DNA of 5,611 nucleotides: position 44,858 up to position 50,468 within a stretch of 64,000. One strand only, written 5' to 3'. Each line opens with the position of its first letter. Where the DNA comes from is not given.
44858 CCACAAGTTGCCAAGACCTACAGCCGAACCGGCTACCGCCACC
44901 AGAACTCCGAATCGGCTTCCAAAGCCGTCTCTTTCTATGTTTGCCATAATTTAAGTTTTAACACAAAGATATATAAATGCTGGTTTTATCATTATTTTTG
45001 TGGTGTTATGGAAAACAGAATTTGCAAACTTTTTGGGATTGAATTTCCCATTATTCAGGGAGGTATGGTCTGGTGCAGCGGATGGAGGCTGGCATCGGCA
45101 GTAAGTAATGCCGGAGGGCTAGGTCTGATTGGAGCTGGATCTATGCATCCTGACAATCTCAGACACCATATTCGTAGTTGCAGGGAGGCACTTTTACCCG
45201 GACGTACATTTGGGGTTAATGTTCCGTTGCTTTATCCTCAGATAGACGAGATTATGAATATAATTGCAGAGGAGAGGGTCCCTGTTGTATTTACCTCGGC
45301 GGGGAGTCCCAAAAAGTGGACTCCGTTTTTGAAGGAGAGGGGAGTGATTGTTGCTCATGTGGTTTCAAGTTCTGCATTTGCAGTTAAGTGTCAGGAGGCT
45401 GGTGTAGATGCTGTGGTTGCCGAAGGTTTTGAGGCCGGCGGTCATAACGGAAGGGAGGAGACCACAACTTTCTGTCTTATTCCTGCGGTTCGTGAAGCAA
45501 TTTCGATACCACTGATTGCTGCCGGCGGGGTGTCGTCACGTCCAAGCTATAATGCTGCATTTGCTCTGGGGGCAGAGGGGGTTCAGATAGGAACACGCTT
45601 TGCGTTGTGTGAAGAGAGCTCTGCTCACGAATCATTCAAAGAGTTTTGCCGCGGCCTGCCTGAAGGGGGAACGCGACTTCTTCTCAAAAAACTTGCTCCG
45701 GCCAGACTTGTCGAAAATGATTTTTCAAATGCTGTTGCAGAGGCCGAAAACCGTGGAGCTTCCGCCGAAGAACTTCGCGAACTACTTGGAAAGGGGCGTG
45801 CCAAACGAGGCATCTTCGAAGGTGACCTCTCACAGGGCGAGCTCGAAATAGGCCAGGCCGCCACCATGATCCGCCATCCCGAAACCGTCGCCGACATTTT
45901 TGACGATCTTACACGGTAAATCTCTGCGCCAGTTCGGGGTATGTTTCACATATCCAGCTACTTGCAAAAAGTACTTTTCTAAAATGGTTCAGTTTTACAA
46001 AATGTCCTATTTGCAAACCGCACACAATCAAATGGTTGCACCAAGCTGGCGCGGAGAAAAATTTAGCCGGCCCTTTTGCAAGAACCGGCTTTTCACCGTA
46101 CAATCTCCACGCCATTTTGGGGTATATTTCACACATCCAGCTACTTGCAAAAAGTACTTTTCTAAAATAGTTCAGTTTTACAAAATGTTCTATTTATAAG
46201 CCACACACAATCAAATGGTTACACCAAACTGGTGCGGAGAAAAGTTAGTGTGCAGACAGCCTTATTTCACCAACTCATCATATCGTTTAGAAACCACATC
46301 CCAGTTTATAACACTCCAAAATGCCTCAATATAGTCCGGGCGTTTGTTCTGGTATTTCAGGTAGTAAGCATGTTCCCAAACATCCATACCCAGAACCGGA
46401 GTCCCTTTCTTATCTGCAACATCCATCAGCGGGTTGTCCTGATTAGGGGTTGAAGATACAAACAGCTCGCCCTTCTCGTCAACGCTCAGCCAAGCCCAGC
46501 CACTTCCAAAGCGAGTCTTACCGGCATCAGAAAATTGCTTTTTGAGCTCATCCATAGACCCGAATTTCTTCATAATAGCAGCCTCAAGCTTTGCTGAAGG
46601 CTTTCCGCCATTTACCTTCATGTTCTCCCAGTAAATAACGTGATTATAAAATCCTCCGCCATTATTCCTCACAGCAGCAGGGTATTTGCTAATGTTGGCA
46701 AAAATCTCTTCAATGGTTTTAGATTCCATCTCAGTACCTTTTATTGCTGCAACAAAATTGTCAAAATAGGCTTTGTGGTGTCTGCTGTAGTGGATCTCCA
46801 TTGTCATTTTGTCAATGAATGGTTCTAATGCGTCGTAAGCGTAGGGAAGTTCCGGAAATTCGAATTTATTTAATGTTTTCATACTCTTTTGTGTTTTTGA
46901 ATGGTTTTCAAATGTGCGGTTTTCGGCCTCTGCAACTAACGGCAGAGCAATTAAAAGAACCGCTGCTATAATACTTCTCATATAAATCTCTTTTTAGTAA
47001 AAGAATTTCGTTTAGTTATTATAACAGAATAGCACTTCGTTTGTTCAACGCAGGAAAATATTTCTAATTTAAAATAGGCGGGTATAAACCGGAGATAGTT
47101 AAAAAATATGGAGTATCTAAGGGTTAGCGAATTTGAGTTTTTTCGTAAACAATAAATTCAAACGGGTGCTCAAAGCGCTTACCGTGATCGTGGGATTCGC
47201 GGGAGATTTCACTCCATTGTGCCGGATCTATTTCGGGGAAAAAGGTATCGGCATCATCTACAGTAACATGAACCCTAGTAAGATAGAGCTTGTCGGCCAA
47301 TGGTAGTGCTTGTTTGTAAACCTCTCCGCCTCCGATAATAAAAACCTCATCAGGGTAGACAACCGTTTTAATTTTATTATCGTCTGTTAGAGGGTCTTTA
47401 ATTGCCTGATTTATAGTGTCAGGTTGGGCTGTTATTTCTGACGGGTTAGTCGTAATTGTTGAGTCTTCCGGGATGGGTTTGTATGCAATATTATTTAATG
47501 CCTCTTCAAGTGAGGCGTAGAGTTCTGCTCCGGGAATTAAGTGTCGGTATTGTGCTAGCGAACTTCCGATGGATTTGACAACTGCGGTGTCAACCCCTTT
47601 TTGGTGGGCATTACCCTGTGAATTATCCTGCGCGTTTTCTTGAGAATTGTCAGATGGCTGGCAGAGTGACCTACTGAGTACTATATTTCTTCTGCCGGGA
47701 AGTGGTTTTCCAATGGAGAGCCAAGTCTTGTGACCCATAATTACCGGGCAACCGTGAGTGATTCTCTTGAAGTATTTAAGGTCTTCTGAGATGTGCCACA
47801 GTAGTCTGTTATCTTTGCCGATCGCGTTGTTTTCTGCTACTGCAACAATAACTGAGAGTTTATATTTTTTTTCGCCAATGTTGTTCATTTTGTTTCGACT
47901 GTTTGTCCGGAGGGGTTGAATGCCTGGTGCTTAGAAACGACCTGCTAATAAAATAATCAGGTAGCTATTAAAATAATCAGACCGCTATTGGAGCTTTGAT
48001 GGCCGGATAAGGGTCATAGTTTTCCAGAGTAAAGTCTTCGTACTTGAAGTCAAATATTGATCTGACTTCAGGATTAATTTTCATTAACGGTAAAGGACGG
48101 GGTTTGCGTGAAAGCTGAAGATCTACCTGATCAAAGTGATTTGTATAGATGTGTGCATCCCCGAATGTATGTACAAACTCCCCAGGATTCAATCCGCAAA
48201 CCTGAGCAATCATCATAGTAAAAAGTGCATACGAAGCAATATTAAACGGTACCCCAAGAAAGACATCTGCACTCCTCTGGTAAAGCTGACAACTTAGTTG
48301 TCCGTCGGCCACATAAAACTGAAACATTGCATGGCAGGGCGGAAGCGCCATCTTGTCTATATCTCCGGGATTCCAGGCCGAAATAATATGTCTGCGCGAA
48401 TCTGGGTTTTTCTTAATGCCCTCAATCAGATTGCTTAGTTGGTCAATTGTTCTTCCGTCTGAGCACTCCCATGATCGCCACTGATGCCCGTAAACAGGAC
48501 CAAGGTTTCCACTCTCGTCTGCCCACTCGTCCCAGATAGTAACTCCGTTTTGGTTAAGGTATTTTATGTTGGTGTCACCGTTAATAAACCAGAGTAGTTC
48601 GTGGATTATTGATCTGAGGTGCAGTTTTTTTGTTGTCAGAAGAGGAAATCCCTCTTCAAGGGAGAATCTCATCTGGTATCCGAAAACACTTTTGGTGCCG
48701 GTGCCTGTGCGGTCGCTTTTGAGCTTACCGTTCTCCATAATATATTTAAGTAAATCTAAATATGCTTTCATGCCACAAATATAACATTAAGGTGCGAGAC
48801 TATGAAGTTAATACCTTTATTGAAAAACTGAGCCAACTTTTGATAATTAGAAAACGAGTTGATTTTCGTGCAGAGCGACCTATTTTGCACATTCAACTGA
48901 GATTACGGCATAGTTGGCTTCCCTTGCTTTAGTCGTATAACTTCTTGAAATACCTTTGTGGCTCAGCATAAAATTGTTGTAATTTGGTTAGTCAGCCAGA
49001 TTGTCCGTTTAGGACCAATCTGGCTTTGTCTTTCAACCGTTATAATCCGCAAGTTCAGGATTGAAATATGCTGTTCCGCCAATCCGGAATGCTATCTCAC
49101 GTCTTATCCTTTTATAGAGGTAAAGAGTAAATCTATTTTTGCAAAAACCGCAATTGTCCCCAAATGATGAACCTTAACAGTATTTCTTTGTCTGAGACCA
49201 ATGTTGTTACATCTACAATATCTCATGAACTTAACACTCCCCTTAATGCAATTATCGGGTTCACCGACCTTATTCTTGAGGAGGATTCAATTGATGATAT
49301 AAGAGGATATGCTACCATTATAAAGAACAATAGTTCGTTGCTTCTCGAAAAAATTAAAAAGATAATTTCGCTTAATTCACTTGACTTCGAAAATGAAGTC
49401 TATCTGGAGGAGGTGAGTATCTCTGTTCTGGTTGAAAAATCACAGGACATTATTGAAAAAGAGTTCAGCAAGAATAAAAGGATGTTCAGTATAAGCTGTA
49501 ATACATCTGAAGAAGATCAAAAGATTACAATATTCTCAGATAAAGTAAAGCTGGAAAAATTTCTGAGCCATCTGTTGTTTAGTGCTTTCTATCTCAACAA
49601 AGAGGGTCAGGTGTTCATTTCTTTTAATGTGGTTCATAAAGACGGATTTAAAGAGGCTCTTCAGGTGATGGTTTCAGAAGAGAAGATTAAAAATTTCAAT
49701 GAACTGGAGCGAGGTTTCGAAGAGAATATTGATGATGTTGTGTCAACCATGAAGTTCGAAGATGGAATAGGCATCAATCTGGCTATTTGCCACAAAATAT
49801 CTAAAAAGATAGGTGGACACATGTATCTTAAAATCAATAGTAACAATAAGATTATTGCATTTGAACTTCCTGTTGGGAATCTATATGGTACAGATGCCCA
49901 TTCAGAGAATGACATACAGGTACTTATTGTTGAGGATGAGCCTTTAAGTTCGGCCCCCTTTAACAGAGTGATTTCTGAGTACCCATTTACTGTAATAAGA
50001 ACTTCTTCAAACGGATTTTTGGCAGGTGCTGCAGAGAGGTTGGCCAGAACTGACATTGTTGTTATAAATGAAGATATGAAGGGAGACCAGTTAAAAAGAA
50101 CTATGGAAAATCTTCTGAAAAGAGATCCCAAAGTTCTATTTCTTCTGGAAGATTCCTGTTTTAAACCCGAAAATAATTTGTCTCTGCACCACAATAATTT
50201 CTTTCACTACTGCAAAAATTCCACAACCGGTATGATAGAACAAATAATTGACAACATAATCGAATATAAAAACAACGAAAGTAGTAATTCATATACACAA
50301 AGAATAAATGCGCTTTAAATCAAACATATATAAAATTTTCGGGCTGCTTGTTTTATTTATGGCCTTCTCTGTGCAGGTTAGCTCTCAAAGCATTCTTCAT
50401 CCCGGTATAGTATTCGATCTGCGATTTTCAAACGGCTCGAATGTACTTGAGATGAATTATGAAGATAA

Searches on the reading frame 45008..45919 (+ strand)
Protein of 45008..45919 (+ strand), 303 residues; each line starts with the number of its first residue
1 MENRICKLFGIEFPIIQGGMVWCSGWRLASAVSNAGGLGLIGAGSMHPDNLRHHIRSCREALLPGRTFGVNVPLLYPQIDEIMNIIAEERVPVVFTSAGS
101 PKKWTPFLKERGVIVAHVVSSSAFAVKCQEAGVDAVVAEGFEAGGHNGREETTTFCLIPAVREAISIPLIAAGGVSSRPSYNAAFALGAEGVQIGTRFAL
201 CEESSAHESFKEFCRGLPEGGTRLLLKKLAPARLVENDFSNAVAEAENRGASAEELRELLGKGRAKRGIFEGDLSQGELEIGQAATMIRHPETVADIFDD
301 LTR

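Call 51: search_protein_families(library=pfam, proteins=[window:45008-45919:+])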
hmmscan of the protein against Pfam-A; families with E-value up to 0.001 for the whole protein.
window:45008-45919:+ (303 aa): 4 families
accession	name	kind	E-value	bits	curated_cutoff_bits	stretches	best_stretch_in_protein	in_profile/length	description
PF03060.21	NMO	-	5.3e-57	194.1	28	2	83-302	106-329/331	Nitronate monooxygenase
PF00478.31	IMPDH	-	1.8e-08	34.2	25.6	1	157-209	198-250/345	IMP dehydrogenase / GMP reductase domain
PF01070.24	FMN_dh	-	0.00032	20.3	24.9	1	119-198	226-305/350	FMN-dependent dehydrogenase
PF05690.20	ThiG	-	0.00089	19.1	23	0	115-202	127-211/247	Thiazole biosynthesis protein ThiG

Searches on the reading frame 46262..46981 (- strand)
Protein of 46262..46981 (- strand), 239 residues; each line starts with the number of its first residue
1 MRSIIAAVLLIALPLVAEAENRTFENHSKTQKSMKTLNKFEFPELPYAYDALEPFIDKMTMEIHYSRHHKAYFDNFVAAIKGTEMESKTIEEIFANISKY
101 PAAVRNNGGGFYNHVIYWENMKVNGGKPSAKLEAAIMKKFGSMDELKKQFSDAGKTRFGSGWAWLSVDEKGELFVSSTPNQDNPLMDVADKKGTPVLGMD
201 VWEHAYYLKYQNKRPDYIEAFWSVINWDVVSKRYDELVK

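Call 51: search_protein_families(library=pfam, proteins=[window:46262-46981:-])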
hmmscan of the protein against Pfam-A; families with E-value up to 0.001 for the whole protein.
window:46262-46981:- (239 aa): 2 families
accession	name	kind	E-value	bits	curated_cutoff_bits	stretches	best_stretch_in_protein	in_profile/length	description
PF02777.23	Sod_Fe_C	-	4.2e-42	142.8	20.9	1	128-233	1-102/102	Iron/manganese superoxide dismutases, C-terminal domain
PF00081.27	Sod_Fe_N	-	4.3e-28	98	27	1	39-122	1-82/82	Iron/manganese superoxide dismutases, alpha-hairpin domain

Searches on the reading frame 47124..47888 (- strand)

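Call 51: search_protein_families(library=pfam, proteins=[window:47124-47888:-])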
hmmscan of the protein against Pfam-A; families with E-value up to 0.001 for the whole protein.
window:47124-47888:- (254 aa): 1 family
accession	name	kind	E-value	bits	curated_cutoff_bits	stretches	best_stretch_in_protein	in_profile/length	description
PF00186.24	DHFR_1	-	1.8e-51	174.4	25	2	11-82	2-73/159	Dihydrofolate reductase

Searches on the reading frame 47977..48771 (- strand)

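Call 51: search_protein_families(library=pfam, proteins=[window:47977-48771:-])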
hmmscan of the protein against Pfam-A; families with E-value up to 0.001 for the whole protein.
window:47977-48771:- (264 aa): 1 family
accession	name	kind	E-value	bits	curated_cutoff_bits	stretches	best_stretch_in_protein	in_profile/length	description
PF00303.24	Thymidylat_synt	-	2.1e-129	430.8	24.3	1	2-264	1-266/266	Thymidylate synthase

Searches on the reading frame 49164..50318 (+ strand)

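Call 51: search_protein_families(library=pfam, proteins=[window:49164-50318:+])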
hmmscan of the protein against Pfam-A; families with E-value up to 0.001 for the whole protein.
window:49164-50318:+ (384 aa): 1 family
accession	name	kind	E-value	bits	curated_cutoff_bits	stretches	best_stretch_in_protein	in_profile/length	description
PF00512.31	HisKA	-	2.2e-10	40.9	26.9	1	16-74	6-64/66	His Kinase A (phospho-acceptor) domain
